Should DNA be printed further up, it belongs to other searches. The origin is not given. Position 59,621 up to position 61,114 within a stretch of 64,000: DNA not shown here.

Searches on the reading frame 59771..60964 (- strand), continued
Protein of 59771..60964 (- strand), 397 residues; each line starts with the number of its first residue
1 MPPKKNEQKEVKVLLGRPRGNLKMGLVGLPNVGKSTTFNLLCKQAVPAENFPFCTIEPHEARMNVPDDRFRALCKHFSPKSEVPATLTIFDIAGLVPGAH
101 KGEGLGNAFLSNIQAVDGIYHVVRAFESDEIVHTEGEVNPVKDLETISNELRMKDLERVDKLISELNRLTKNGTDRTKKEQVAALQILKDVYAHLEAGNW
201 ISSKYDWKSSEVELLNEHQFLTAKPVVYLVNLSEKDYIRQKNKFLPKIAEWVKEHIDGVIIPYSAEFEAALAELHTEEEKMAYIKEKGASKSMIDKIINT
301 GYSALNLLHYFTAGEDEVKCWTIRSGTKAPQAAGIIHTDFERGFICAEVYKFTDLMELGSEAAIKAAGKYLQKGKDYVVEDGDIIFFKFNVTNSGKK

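Call 38: search_protein_families(library=pfam, proteins=[P0002, P0001, P0016, P0039, P0054], max_evalue=0.001)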
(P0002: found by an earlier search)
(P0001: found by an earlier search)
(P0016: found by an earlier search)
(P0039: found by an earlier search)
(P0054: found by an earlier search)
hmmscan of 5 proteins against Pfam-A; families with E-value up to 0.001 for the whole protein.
P0002 (438 aa): 2 families
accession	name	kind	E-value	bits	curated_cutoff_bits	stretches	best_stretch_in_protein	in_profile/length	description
PF00022.25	Actin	-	2.4e-79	267.3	27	1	13-437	3-409/410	Actin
PF06723.19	MreB_Mbl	-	0.00032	20.1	27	0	183-229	146-190/327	MreB/Mbl protein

P0001 (246 aa): 1 family
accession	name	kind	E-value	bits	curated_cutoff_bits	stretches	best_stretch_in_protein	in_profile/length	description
PF00227.31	Proteasome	-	4.7e-38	131.2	22.4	1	41-231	1-189/189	Proteasome subunit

P0016 (409 aa): 3 families
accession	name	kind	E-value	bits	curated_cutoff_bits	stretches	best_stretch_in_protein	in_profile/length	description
PF00069.31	Pkinase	-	2.5e-56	191.4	31.7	1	31-305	2-263/263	Protein kinase domain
PF07714.23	PK_Tyr_Ser-Thr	-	7.4e-30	104.5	23.1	2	32-183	3-156/258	Protein tyrosine and serine/threonine kinase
PF14531.12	Kinase-like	-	7.5e-06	25.8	25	1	139-289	153-285/289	Kinase-like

P0039 (288 aa): 5 families
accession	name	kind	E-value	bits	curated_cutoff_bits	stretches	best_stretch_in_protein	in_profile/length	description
PF12589.13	WBS_methylT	-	1.4e-20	74.3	21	1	203-285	1-81/82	Methyltransferase involved in Williams-Beuren syndrome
PF13649.12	Methyltransf_25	-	1.9e-08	35.3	27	1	52-133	1-83/97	Methyltransferase domain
PF08241.18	Methyltransf_11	-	1.9e-08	35.3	21.2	1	53-131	1-75/95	Methyltransferase domain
PF08242.18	Methyltransf_12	-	9.7e-06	26.7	30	1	53-132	1-81/98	Methyltransferase domain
PF13489.12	Methyltransf_23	-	0.00048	20.3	27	1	47-162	21-118/164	Methyltransferase domain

P0054 (96 aa): 1 family
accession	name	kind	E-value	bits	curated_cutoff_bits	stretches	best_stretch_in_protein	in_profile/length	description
PF01423.28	LSM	-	1.2e-21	76.6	23.4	1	12-76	2-65/66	LSM domain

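Call 52: find_homologous_proteins(query=P0016, max_evalue=1e-40)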
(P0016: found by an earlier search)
Query P0016 (409 aa): 22 proteins with E <= 1e-40 among 5672 candidates.
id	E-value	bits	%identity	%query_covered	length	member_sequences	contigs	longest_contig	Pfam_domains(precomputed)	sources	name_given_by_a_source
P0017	6.5e-270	913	99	100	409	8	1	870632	PF07714.24,PF00069.32,PF14531.13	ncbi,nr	ncbi:Protein kinase domain containing protein [Cryptosporidium tyzzeri]|nr:Protein kinase domain con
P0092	1.5e-238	809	87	97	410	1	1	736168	PF07714.24,PF00069.32,PF14531.13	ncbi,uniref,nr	ncbi:Ser Thr kinase [Cryptosporidium sp. chipmunk genotype I]|uniref:Ser Thr kinase n=1 Tax=Cryptosp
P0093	1.7e-221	753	81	97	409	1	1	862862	PF07714.24,PF00069.32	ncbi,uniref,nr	ncbi:protein kinase [Cryptosporidium ubiquitum]|uniref:Protein kinase n=1 Tax=Cryptosporidium ubiqui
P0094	2.3e-200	684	77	94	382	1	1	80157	PF07714.24,PF00069.32,PF14531.13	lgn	-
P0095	6.1e-182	623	84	76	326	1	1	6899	PF07714.24,PF00069.32,PF14531.13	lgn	-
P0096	5.2e-181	620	74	83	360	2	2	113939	PF07714.24,PF00069.32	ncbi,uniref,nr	ncbi:Ser/Thr protein kinase [Cryptosporidium canis]|uniref:Ser/Thr protein kinase n=1 Tax=Cryptospor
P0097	1.4e-179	615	67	99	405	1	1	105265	PF07714.24,PF00069.32,PF14531.13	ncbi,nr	ncbi:AGC kinase [Cryptosporidium felis]|nr:AGC kinase [Cryptosporidium felis]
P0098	4.1e-156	538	58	99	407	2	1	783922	PF07714.24,PF00069.32,PF14531.13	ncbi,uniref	ncbi:hypothetical protein RS030_81383 [Cryptosporidium xiaoi]|uniref:Protein kinase domain-containin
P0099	1.5e-126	441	52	94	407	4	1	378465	PF07714.24,PF00069.32,PF14531.13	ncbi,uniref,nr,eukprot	ncbi:protein kinase domain-containing protein [Cryptosporidium muris RN66]|uniref:Protein kinase dom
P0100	2.4e-49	186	33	75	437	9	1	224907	PF07714.24,PF00069.32,PF03109.23,PF01753.25,PF17667.8,PF01636.30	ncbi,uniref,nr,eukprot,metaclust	ncbi:unnamed protein product (macronuclear) [Paramecium tetraurelia]|uniref:non-specific serine/thre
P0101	2.5e-48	183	35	69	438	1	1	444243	PF07714.24,PF00069.32,PF14531.13,PF01753.25,PF17667.8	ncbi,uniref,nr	ncbi:unnamed protein product [Paramecium octaurelia]|uniref:non-specific serine/threonine protein ki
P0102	2.3e-46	177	36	69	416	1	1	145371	PF07714.24,PF00069.32,PF01753.25,PF17667.8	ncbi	ncbi:hypothetical protein pb186bvf_008241 [Paramecium bursaria]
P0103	1.3e-45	174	34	74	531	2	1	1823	PF07714.24,PF00069.32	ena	-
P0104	1.4e-45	174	34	74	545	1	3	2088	PF07714.24,PF00069.32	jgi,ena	-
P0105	1.9e-45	174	34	74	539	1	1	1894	PF07714.24,PF00069.32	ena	-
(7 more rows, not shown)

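Call 53: find_encoding_contigs(protein=P0097, flank=10000, max_places=1)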
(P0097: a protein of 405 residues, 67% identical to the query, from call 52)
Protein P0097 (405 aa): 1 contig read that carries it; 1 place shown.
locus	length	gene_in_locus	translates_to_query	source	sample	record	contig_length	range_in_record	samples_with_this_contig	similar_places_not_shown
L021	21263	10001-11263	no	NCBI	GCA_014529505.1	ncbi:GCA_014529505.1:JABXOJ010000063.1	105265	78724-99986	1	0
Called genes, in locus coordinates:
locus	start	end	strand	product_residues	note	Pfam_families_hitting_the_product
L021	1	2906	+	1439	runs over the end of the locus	PF00561:Abhydrolase_1 (faint), PF05677:DUF818 (weak), PF12146:Hydrolase_4 (faint)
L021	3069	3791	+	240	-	PF00025:Arf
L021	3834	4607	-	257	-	PF05495:zf-CHY, PF13639:zf-RING_2 (weak), PF14634:zf-RING_5 (weak), PF13445:zf-RING_UBOX (weak), PF14599:zinc_ribbon_6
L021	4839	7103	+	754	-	PF04494:TFIID_NTD2, PF24814:WD40_Prp19, PF24782:WD40_MABP1-WDR62_2nd, PF25391:WD40_Gbeta, PF24807:WD40_CDC20-Fz, PF25173:Beta-prop_WDR3_1st, PF25175:Beta-prop_WDR5, PF23381:Beta-prop_IFT122_1st, +14 more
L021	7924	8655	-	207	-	PF01699:Na_Ca_ex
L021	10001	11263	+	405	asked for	PF00069:Pkinase, PF07714:PK_Tyr_Ser-Thr, PF14531:Kinase-like (faint)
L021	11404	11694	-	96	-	PF12861:zf-ANAPC11, PF12678:zf-rbx1, PF13445:zf-RING_UBOX (weak), PF13639:zf-RING_2 (weak)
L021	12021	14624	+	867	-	PF00270:DEAD (weak), PF13401:AAA_22 (weak), PF00271:Helicase_C, PF04408:WHD_HA2, PF21010:HA2_C, PF07717:OB_NTP_bind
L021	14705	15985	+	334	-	PF00583:Acetyltransf_1, PF13420:Acetyltransf_4 (weak), PF13673:Acetyltransf_10, PF13508:Acetyltransf_7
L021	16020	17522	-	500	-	PF12796:Ank_2, PF00023:Ank (faint), PF13606:Ank_3 (faint), PF13857:Ank_5 (faint), PF13637:Ank_4 (weak), PF12796:Ank_2, PF25575:TPR_BSK1_C (faint), PF07719:TPR_2 (faint)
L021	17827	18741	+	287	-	PF08241:Methyltransf_11, PF08242:Methyltransf_12 (weak), PF13649:Methyltransf_25, PF12589:WBS_methylT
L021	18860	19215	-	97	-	PF01423:LSM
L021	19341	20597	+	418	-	PF15801:zf-C6H2, PF00557:Peptidase_M24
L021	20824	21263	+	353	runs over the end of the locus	PF01193:RNA_pol_L, PF01000:RNA_pol_A_bac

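Call 54: find_encoding_contigs(protein=P0098, flank=10000, max_places=1)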
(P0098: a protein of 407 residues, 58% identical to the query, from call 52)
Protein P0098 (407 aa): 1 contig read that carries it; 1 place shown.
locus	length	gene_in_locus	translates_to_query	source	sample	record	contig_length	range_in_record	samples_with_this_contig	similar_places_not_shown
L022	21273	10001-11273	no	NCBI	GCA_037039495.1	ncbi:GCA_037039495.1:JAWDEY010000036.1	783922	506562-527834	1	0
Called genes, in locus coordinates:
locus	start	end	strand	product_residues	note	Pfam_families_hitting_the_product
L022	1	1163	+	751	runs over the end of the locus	PF04494:TFIID_NTD2, PF25173:Beta-prop_WDR3_1st, PF25391:WD40_Gbeta, PF23409:Beta-prop_EML, PF24807:WD40_CDC20-Fz, PF24814:WD40_Prp19, PF25173:Beta-prop_WDR3_1st, PF25174:Beta-prop_THOC3, +14 more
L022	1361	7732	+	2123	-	-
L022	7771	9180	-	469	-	PF01699:Na_Ca_ex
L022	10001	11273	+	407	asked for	PF00069:Pkinase, PF07714:PK_Tyr_Ser-Thr, PF14531:Kinase-like (faint)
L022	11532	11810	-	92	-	PF12861:zf-ANAPC11, PF12678:zf-rbx1, PF13639:zf-RING_2 (weak), PF13445:zf-RING_UBOX (faint)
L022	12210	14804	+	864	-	PF00270:DEAD (weak), PF13245:AAA_19 (weak), PF13401:AAA_22 (weak), PF00271:Helicase_C, PF04408:WHD_HA2, PF21010:HA2_C, PF07717:OB_NTP_bind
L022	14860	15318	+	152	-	PF00583:Acetyltransf_1, PF13420:Acetyltransf_4 (weak), PF13673:Acetyltransf_10, PF13508:Acetyltransf_7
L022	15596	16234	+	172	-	-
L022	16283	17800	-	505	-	PF12796:Ank_2 (weak), PF00023:Ank (faint), PF13606:Ank_3 (faint), PF13857:Ank_5 (faint), PF12796:Ank_2, PF13637:Ank_4 (weak), PF12796:Ank_2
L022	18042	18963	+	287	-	PF13489:Methyltransf_23 (weak), PF08241:Methyltransf_11, PF08242:Methyltransf_12 (weak), PF13649:Methyltransf_25, PF13847:Methyltransf_31 (weak), PF12589:WBS_methylT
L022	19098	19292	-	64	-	PF01423:LSM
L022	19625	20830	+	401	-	PF15801:zf-C6H2, PF00557:Peptidase_M24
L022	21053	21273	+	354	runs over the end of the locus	PF01193:RNA_pol_L, PF01000:RNA_pol_A_bac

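Call 55: find_encoding_contigs(protein=P0099, flank=10000, max_places=1)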
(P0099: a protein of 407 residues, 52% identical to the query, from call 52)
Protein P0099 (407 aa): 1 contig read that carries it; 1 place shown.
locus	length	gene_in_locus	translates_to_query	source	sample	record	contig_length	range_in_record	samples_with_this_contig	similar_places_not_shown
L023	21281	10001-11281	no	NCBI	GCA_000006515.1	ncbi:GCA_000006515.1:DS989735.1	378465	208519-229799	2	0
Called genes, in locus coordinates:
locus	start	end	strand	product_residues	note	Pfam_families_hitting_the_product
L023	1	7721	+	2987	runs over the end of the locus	-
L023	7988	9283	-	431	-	PF01699:Na_Ca_ex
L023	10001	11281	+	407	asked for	PF00069:Pkinase, PF07714:PK_Tyr_Ser-Thr, PF14531:Kinase-like (weak)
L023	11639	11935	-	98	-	PF12678:zf-rbx1, PF12861:zf-ANAPC11, PF13639:zf-RING_2 (weak), PF13445:zf-RING_UBOX (weak)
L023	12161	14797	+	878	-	PF00270:DEAD (weak), PF00271:Helicase_C, PF04408:WHD_HA2, PF21010:HA2_C, PF07717:OB_NTP_bind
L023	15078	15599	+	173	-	PF13527:Acetyltransf_9 (weak), PF00583:Acetyltransf_1, PF13673:Acetyltransf_10, PF13508:Acetyltransf_7, PF08445:FR47 (weak)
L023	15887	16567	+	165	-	-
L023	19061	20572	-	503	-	PF00515:TPR_1 (faint), PF12796:Ank_2 (weak), PF13606:Ank_3 (faint), PF12796:Ank_2, PF00023:Ank (weak), PF12796:Ank_2, PF13637:Ank_4 (weak), PF25575:TPR_BSK1_C (weak), +2 more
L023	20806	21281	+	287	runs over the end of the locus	PF08241:Methyltransf_11, PF13649:Methyltransf_25, PF12589:WBS_methylT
